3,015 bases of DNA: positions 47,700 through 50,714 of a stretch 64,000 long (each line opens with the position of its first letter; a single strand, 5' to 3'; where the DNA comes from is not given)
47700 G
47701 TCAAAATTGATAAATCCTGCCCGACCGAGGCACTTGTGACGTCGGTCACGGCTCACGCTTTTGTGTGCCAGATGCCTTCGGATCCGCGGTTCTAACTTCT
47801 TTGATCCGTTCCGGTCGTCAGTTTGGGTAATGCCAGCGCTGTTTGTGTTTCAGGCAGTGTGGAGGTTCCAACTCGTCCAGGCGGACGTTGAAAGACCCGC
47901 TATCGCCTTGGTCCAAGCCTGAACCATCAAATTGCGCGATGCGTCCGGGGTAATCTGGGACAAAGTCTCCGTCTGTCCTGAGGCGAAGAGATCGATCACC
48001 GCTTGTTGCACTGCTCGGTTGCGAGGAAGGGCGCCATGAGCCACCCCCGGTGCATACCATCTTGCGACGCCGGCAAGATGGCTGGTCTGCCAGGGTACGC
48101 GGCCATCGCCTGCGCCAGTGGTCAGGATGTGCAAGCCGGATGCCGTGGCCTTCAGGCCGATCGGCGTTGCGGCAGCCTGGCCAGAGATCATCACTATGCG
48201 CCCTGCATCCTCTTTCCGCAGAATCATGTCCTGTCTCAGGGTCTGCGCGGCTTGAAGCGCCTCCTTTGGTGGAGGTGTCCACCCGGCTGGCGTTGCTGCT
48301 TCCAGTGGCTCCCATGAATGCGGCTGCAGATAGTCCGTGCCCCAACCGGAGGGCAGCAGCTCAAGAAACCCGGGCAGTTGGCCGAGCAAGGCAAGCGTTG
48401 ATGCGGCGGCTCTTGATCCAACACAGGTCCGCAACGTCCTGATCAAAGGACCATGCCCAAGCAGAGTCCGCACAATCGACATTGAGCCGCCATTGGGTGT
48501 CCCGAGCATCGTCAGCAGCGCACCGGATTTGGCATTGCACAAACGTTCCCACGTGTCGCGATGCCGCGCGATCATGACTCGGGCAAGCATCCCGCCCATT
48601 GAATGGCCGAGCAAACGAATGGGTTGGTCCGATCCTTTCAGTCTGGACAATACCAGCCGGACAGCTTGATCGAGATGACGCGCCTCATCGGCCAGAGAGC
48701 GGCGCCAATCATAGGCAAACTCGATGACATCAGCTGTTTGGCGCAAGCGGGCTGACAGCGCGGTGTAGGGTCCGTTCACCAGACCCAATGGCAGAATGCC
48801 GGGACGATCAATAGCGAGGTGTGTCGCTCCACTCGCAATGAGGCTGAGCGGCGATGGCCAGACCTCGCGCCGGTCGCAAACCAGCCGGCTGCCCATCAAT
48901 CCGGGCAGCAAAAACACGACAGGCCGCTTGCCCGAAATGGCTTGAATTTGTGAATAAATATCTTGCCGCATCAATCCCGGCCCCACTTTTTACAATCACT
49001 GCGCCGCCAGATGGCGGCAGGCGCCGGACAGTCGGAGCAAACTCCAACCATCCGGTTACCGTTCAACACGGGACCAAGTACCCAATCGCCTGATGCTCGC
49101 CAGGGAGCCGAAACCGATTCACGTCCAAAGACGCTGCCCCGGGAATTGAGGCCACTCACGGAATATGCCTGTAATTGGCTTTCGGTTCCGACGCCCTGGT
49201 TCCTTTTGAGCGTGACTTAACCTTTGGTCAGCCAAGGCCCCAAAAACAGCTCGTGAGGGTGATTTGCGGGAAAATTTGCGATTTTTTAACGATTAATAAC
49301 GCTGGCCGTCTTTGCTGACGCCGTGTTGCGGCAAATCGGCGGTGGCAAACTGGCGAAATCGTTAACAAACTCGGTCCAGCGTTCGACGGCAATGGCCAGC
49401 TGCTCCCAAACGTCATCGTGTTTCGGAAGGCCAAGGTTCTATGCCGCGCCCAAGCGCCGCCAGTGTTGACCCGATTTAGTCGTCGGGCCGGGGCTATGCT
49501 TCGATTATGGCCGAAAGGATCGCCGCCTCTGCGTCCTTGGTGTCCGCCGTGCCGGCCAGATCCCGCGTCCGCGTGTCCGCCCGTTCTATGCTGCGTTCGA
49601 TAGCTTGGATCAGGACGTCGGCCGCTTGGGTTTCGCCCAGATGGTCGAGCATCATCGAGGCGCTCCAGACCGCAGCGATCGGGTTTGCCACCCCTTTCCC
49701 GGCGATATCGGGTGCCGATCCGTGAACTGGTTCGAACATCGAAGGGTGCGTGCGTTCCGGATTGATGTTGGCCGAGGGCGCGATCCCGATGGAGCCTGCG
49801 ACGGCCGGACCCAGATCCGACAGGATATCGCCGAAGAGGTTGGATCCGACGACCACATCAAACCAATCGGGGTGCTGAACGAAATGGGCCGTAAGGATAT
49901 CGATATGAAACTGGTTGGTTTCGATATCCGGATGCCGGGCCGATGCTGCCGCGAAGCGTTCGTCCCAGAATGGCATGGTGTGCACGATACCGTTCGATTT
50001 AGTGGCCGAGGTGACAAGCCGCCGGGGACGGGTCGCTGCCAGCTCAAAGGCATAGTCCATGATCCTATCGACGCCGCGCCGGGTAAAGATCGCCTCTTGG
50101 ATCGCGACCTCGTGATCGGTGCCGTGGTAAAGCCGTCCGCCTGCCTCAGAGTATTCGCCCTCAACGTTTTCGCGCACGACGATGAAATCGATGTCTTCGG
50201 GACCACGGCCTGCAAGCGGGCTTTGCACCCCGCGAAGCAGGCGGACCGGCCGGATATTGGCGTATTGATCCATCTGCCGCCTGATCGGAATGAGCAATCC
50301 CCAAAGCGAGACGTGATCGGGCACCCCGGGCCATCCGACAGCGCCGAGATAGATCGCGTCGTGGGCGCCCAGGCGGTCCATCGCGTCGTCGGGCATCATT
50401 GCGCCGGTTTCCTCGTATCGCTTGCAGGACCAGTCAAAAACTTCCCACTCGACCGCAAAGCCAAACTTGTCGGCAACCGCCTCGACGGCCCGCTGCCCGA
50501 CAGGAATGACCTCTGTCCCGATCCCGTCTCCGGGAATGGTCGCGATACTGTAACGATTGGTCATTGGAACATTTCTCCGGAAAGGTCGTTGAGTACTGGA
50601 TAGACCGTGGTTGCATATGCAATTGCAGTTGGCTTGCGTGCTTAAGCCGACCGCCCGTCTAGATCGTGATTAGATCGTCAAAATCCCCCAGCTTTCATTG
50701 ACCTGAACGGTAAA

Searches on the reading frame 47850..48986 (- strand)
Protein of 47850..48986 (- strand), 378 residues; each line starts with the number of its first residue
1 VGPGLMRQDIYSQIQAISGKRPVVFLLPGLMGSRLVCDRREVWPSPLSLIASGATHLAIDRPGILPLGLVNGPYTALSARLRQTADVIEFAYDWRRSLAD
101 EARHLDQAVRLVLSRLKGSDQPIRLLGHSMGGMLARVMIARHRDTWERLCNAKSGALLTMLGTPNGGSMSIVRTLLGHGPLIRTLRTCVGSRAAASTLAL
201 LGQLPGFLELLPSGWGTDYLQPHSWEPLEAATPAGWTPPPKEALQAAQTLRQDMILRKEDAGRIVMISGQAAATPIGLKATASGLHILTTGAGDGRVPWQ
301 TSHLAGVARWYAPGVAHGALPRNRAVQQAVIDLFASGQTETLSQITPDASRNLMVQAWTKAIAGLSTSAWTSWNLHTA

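Call 10: search_protein_families(library=pfam, proteins=[window:47850-48986:-], max_evalue=0.01)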
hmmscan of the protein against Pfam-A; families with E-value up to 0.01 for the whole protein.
window:47850-48986:- (378 aa): 7 families
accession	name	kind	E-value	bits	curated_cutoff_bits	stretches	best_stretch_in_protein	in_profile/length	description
PF02450.21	LCAT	-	7e-09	35.8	21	1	84-176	84-173/392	Lecithin:cholesterol acyltransferase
PF07819.20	PGAP1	-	1.7e-06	28.4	24.3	1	96-141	63-111/233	PGAP1-like alpha/beta domain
PF00561.26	Abhydrolase_1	-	0.00011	22.4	25.8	1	114-144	63-92/245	alpha/beta hydrolase fold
PF00975.26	Thioesterase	-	0.00026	21.7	26.4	1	74-135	16-80/226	Thioesterase domain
PF12146.15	Hydrolase_4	-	0.00046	20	27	1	105-149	62-104/239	Serine aminopeptidase, S33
PF12697.13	Abhydrolase_6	-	0.0011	20.1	26.3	1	24-255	1-178/217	Alpha/beta hydrolase family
PF20408.4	Abhydrolase_11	-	0.0041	17.3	27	1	94-141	49-96/193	Alpha/beta hydrolase domain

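Call 11: search_protein_families(library=ncbifam, proteins=[window:47850-48986:-], max_evalue=0.01)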
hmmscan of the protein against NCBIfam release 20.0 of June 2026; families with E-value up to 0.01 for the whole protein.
window:47850-48986:- (378 aa): 1 family
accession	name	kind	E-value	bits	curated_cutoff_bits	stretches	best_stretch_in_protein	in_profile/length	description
NF058665.1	HaHSL_fam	equivalog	0.0093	15.4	320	0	100-141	109-147/260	hormone-sensitive lipase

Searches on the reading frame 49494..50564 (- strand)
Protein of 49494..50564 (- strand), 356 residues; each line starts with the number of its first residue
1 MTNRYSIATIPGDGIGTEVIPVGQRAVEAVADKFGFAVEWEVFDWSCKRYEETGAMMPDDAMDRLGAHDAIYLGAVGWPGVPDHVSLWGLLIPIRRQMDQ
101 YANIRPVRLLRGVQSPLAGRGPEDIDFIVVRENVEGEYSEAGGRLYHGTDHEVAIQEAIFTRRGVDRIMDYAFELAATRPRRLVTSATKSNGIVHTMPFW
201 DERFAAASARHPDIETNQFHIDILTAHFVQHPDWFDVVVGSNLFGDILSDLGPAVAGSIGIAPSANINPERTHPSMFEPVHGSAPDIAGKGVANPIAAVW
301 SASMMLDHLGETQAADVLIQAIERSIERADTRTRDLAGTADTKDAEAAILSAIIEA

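Call 10: search_protein_families(library=pfam, proteins=[window:49494-50564:-], max_evalue=0.01)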
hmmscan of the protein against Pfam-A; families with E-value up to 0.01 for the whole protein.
window:49494-50564:- (356 aa): 1 family
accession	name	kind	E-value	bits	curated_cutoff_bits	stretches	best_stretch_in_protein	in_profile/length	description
PF00180.25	Iso_dh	-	8.7e-88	295.3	27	1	7-344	2-343/348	Isocitrate/isopropylmalate dehydrogenase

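Call 11: search_protein_families(library=ncbifam, proteins=[window:49494-50564:-], max_evalue=0.01)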
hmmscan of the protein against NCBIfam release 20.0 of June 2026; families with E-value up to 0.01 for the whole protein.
window:49494-50564:- (356 aa): 16 families
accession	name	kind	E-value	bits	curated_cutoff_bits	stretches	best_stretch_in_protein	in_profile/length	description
TIGR02089.1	TTC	equivalog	4.4e-164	545.5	470.4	1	4-353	3-352/352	tartrate dehydrogenase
NF006048.0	PRK08194.1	equivalog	3.2e-150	500.1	501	1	4-353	3-349/352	tartrate dehydrogenase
NF002898.0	PRK03437.1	equivalog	5.4e-118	394.2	393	1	2-341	2-336/347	3-isopropylmalate dehydrogenase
TIGR02088.1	LEU3_arch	subfamily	1.6e-82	277.3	409.8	1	7-349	1-323/324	isopropylmalate/isohomocitrate dehydrogenases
NF040626.1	AksF2_Meth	equivalog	4.2e-80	269.5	540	1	5-354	2-331/333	homoisocitrate dehydrogenase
NF006529.0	PRK08997.1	equivalog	1e-71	241.6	510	1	6-351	5-333/335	isocitrate dehydrogenase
NF040619.1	AksF_Meth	equivalog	3.7e-70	236.7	500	1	6-345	3-339/343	homoisocitrate dehydrogenase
TIGR00169.1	leuB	equivalog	3.3e-69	233.6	353.2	1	7-350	2-346/349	3-isopropylmalate dehydrogenase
NF006673.0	PRK09222.1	equivalog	8.8e-64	216.2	509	1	3-342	3-324/482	NADP-dependent isocitrate dehydrogenase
TIGR00175.1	mito_nad_idh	equivalog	9.1e-60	202.6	432.4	1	3-351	2-332/334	isocitrate dehydrogenase (NAD(+))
NF040855.1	iso_homocit_dh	equivalog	2.9e-56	191.2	680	1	5-353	2-319/345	isocitrate--homoisocitrate dehydrogenase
TIGR02924.1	ICDH_alpha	equivalog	6.2e-51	173.9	561.35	1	89-328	79-307/473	isocitrate dehydrogenase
TIGR00183.1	prok_nadp_idh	equivalog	3.7e-40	138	567.3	2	217-342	278-399/417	isocitrate dehydrogenase (NADP(+))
NF005425.0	PRK07006.1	equivalog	9.3e-38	130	490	2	220-337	281-394/416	NADP-dependent isocitrate dehydrogenase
NF005036.0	PRK06451.1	equivalog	4.5e-35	121.2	484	2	217-338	271-388/412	NADP-dependent isocitrate dehydrogenase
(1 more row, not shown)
